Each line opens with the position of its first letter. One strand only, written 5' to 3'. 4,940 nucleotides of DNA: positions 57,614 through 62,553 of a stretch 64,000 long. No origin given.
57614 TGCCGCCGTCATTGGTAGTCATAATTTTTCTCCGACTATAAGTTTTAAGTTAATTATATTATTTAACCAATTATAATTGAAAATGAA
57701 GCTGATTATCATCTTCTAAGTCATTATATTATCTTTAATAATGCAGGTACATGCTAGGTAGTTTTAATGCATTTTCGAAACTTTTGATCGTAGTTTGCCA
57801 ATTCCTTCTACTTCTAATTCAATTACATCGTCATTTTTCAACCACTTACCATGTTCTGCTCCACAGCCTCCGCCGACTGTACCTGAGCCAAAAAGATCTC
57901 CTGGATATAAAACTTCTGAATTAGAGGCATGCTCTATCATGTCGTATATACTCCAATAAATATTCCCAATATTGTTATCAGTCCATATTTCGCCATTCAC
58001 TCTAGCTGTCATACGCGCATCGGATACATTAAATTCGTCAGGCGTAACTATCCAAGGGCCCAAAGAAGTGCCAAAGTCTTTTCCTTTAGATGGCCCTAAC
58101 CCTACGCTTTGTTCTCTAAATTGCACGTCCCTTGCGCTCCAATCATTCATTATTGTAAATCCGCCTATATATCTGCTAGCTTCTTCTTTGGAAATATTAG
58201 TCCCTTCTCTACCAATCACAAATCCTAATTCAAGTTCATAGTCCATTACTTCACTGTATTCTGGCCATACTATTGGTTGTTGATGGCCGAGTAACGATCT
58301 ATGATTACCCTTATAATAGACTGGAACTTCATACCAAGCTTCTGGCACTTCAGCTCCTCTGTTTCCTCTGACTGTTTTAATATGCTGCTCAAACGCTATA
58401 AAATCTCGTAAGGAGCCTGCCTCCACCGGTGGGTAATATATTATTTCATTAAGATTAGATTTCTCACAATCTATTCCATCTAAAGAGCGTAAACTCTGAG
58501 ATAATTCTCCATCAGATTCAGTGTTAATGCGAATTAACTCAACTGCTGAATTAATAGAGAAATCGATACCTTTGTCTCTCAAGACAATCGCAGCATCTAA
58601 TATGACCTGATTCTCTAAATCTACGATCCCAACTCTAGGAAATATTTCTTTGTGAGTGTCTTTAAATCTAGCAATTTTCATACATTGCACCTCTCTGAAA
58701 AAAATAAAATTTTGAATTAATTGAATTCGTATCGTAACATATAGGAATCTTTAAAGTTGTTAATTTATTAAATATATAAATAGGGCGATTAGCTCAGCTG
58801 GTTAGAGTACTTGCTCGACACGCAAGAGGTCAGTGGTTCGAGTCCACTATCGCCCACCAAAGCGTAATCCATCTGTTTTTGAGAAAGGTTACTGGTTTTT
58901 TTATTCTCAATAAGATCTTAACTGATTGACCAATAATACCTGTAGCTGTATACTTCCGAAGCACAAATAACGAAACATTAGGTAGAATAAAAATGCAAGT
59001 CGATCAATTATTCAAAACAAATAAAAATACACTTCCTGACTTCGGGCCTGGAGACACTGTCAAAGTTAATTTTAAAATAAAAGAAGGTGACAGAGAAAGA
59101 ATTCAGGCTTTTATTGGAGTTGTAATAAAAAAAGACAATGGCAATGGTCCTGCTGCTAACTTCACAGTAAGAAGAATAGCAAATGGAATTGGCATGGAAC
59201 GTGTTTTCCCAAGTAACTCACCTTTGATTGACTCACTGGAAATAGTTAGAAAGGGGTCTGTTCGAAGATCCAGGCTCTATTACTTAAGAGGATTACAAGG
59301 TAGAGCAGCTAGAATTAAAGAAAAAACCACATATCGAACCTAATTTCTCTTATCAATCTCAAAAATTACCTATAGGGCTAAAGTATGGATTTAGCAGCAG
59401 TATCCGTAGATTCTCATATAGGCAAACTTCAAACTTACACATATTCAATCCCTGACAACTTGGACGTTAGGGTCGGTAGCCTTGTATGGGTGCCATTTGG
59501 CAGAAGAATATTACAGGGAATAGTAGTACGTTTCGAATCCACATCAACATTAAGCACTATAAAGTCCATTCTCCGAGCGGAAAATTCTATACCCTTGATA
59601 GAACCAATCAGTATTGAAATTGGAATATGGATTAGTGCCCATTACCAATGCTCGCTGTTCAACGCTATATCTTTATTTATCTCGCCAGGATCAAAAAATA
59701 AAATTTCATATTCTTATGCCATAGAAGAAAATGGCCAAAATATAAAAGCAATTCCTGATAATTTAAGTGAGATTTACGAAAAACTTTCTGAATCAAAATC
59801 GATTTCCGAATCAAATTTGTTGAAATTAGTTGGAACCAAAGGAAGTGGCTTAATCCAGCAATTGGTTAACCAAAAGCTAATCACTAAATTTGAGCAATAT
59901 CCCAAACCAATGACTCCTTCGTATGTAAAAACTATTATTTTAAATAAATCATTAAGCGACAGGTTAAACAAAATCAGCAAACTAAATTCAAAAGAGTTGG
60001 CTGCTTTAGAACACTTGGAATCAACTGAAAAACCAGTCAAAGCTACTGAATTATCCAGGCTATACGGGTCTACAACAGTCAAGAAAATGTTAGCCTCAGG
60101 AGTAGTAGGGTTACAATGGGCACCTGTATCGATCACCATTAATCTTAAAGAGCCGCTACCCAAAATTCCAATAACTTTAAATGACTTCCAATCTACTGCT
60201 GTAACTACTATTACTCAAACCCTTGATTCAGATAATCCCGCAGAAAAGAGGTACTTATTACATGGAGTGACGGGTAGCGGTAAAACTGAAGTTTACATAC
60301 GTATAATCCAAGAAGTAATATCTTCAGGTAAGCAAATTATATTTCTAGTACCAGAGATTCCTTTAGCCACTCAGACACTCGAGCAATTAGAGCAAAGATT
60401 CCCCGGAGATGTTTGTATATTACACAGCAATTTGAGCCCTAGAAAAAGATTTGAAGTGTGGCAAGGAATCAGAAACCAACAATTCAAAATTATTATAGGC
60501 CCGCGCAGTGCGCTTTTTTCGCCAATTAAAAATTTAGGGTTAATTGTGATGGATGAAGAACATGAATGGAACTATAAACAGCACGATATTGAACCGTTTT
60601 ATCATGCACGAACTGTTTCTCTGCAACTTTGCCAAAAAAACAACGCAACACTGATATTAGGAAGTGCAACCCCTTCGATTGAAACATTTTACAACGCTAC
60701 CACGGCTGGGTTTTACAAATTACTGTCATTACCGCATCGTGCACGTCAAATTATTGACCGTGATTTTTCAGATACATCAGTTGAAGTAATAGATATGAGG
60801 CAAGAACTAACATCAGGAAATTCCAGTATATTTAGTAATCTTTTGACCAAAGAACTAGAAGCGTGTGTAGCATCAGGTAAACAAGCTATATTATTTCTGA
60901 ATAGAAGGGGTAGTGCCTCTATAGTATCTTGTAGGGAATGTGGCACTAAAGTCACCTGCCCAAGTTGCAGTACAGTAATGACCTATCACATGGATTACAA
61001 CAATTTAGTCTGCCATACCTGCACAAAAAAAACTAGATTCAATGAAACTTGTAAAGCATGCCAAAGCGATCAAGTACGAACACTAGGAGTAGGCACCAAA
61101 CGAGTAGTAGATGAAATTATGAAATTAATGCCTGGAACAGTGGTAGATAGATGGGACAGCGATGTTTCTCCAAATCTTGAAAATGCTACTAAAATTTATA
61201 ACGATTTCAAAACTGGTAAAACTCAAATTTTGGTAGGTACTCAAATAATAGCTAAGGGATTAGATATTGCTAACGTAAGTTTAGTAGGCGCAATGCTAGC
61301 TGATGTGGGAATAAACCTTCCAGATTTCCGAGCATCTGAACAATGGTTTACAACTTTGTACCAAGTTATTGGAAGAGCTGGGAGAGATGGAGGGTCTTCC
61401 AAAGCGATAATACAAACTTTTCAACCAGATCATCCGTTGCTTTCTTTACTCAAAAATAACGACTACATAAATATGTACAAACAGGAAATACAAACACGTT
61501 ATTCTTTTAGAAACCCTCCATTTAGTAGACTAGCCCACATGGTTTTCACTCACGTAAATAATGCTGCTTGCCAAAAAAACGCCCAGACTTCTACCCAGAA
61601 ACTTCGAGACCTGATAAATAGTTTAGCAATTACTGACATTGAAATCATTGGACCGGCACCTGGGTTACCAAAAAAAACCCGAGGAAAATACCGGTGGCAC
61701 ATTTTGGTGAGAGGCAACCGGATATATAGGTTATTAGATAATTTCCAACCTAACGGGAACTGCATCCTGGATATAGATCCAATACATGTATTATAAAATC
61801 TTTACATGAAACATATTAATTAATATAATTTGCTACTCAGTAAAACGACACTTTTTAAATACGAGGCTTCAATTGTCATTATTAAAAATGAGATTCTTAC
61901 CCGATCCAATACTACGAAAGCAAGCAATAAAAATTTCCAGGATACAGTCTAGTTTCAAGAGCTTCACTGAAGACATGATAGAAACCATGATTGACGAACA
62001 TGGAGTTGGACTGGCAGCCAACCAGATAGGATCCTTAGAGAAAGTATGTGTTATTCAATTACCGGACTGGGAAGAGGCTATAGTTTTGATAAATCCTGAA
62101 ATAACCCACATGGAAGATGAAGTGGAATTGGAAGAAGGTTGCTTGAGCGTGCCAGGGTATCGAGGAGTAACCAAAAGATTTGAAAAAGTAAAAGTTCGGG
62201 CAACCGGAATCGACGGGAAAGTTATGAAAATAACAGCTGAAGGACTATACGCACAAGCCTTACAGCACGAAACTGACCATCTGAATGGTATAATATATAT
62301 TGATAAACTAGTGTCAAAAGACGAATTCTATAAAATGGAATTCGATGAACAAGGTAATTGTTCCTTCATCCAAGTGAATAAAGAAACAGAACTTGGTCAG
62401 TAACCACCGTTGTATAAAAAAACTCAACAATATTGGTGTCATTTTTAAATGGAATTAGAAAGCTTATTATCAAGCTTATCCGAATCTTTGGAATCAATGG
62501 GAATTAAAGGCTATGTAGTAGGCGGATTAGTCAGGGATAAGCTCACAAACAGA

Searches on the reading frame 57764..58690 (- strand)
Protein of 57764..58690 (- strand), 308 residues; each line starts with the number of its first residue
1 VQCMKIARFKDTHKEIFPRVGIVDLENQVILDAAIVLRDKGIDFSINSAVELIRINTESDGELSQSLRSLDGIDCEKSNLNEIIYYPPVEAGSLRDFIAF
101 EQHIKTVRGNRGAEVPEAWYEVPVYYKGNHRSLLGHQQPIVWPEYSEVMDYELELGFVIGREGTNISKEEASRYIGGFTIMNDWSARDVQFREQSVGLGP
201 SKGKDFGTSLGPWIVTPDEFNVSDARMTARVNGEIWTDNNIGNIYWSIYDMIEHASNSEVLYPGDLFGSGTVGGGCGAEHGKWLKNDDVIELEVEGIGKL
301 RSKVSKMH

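Call 34: search_protein_families(library=pfam, proteins=[window:57764-58690:-], max_evalue=0.00001)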
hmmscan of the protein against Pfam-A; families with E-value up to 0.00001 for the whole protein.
window:57764-58690:- (308 aa): 1 family
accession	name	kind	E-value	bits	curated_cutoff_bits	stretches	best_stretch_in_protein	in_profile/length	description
PF01557.24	FAA_hydrolase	-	3.3e-59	200.5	23.9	1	96-304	5-213/214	Fumarylacetoacetate (FAA) hydrolase C-terminal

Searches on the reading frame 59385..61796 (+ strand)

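Call 34: search_protein_families(library=pfam, proteins=[window:59385-61796:+], max_evalue=0.00001)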
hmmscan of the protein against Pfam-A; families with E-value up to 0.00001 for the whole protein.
window:59385-61796:+ (803 aa): 6 families
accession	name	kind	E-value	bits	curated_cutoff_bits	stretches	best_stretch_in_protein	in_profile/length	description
PF04851.21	ResIII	-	2.8e-19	70.1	22.5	1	263-431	2-163/164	Type III restriction enzyme, res subunit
PF00270.35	DEAD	-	2.5e-18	66.8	26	1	269-433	4-162/167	DEAD/DEAH box helicase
PF17764.6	PriA_3primeBD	-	3.5e-17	62.5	22.7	1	15-99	9-95/96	3'DNA-binding domain (3'BD)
PF00271.37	Helicase_C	-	1e-14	55.2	23.5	1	572-669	25-110/110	Helicase conserved C-terminal domain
PF18074.6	PriA_C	-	8.5e-12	46.2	26.9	1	712-785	1-74/95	Primosomal protein N C-terminal domain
PF18319.7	Zn_ribbon_PriA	-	3.3e-06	27.4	26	1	525-548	1-24/27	PriA DNA helicase Cys-rich region (CRR) domain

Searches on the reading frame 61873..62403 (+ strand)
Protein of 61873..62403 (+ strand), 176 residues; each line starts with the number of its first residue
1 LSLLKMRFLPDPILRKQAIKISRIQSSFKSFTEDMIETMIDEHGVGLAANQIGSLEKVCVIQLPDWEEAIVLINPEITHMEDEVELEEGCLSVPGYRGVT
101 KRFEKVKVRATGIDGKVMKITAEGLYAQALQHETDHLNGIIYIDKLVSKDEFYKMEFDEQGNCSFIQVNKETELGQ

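Call 52: search_protein_families(library=pfam, proteins=[window:61873-62403:+], max_evalue=0.0001)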
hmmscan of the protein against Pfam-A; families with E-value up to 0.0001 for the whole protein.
window:61873-62403:+ (176 aa): 1 family
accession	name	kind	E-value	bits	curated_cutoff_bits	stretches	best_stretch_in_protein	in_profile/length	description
PF01327.26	Pep_deformylase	-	5e-44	150.1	22.8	1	8-150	6-154/156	Polypeptide deformylase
